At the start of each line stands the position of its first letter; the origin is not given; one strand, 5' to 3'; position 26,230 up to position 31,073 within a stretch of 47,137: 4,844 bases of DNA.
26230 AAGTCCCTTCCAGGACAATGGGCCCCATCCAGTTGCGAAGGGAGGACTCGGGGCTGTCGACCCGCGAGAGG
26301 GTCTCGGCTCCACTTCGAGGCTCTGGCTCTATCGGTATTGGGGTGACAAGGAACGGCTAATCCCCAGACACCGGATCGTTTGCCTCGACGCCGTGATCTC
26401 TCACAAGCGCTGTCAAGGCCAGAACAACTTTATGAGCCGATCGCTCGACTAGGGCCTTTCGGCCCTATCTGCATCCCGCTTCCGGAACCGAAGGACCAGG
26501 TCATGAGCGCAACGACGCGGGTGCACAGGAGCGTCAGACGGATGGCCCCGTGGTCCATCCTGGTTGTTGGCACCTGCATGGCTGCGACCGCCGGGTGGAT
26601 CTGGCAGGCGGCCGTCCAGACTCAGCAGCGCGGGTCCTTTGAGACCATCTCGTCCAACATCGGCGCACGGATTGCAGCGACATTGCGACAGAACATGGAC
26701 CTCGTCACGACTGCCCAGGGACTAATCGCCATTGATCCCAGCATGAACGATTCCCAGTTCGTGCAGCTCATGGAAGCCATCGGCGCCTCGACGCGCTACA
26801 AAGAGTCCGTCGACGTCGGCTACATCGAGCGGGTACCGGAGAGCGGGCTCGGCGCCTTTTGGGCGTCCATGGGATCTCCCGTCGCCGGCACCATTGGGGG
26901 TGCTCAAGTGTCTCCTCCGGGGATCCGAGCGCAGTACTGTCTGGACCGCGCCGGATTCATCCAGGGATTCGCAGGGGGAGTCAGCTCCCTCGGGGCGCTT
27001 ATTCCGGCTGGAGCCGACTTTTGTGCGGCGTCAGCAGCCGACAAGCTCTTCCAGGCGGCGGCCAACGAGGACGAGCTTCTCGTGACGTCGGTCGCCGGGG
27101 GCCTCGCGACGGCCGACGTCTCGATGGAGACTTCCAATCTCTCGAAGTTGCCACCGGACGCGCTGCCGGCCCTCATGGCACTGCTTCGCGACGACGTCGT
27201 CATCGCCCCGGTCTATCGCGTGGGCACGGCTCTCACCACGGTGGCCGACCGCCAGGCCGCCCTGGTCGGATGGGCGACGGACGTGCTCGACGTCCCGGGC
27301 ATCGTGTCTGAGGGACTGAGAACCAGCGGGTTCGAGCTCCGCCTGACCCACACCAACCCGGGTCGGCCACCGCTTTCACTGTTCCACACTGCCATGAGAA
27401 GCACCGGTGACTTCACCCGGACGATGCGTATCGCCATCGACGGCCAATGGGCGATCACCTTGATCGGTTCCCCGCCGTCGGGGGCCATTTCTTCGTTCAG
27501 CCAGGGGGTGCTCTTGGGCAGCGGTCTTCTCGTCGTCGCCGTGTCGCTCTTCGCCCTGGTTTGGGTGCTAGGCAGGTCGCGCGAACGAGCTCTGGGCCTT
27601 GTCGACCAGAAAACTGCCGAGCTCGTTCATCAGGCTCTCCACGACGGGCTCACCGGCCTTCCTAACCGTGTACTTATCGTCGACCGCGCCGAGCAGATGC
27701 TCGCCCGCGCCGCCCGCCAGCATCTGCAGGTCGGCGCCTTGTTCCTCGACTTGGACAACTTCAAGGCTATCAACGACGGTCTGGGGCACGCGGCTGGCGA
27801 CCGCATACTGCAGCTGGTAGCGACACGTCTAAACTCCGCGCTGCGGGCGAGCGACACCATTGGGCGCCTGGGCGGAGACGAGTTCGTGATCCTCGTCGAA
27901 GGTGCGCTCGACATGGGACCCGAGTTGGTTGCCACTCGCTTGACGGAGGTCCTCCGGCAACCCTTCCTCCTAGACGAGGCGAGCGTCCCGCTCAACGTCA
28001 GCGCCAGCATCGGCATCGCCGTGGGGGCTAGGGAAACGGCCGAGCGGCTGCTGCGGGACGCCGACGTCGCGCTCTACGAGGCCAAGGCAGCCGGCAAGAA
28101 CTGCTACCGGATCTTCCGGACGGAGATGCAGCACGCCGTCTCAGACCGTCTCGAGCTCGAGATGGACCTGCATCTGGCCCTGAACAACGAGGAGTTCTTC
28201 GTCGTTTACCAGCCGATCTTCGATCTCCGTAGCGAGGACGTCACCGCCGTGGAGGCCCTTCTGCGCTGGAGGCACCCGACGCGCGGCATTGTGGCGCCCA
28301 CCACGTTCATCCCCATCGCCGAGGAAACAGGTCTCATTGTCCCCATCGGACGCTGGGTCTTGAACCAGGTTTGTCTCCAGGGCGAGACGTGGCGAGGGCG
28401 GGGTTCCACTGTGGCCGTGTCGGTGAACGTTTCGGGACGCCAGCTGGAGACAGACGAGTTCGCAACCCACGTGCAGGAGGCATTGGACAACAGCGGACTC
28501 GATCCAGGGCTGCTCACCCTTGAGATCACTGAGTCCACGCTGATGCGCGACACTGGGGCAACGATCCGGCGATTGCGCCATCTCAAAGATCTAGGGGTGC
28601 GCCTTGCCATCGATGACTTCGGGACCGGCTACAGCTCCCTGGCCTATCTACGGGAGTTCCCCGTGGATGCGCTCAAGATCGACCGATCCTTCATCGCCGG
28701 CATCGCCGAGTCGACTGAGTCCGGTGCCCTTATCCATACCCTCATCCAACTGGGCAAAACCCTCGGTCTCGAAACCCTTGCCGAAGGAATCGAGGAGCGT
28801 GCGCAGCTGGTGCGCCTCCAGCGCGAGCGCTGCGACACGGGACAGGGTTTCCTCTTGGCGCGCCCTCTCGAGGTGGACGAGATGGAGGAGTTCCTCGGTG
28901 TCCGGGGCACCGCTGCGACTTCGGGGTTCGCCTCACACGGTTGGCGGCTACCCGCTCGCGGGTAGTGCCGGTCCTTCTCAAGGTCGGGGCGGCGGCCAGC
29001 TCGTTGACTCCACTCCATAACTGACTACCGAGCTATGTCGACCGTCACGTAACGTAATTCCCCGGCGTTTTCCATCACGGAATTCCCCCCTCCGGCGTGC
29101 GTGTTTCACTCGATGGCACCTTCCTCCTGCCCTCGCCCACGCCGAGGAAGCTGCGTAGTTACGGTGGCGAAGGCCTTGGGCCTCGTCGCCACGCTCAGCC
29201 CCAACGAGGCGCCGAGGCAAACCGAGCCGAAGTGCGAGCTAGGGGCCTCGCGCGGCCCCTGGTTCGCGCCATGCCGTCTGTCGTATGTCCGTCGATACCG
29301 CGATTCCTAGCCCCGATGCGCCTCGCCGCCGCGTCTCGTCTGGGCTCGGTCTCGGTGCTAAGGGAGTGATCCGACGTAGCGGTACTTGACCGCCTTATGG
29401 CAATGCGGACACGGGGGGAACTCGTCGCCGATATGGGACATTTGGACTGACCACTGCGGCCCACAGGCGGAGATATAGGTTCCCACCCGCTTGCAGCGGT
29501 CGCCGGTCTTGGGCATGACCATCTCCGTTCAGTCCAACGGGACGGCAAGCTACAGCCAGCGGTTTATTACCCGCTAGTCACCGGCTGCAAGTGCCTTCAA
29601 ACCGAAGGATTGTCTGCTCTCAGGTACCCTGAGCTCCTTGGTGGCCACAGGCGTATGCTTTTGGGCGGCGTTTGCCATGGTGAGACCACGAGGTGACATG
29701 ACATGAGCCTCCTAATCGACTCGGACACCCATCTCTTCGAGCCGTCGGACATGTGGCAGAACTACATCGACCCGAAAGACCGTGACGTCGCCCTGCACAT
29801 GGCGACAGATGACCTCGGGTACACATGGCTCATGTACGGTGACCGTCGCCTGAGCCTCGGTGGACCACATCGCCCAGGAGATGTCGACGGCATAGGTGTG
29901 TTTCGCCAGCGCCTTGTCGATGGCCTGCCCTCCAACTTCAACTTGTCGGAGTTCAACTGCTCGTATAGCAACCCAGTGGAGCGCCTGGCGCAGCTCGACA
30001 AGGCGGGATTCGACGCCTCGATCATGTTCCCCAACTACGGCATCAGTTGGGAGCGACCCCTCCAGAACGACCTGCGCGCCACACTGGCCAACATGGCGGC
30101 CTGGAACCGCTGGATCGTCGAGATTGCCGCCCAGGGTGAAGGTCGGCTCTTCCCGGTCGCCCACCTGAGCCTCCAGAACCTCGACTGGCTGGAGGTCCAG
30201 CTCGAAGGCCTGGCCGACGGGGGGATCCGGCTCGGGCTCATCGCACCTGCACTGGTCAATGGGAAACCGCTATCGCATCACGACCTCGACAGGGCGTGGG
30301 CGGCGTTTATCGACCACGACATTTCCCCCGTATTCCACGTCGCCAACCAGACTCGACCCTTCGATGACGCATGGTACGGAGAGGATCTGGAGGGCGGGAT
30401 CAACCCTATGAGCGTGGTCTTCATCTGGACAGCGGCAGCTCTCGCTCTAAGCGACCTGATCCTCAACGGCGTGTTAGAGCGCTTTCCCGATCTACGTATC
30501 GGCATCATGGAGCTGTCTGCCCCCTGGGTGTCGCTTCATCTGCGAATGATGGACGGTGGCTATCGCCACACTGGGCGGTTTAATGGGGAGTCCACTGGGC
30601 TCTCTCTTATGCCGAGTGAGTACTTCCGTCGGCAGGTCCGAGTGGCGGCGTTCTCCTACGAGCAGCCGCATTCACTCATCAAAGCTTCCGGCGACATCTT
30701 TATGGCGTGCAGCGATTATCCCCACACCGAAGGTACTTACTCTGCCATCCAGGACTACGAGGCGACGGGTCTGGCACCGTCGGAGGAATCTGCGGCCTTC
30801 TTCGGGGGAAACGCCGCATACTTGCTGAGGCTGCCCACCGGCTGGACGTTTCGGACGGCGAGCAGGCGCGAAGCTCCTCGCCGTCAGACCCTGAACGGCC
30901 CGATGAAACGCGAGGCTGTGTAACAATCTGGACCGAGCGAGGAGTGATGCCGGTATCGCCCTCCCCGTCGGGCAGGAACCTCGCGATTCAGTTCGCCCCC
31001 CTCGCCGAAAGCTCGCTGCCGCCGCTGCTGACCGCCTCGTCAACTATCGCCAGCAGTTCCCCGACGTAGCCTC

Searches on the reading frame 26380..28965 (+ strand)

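Call 63: search_protein_families(library=pfam, proteins=[window:26380-28965:+], max_evalue=0.001)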
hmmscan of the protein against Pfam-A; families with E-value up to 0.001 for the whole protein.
window:26380-28965:+ (861 aa): 3 families
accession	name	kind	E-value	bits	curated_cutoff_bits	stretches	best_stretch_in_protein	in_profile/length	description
PF00563.25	EAL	-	7.5e-75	251.8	31.3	1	597-829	4-236/236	EAL domain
PF00990.26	GGDEF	-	4.2e-42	144.1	23.8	1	419-574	1-160/161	Diguanylate cyclase, GGDEF domain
PF03924.19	CHASE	-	1.8e-07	31.5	25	1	273-331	123-185/189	CHASE domain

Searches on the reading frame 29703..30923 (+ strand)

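Call 63: search_protein_families(library=pfam, proteins=[window:29703-30923:+], max_evalue=0.001)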
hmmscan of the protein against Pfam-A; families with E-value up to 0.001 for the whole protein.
window:29703-30923:+ (406 aa): 1 family
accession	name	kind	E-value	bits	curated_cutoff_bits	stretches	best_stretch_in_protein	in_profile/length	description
PF04909.20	Amidohydro_2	-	1e-11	45.6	26.4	1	135-377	66-289/289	Amidohydrolase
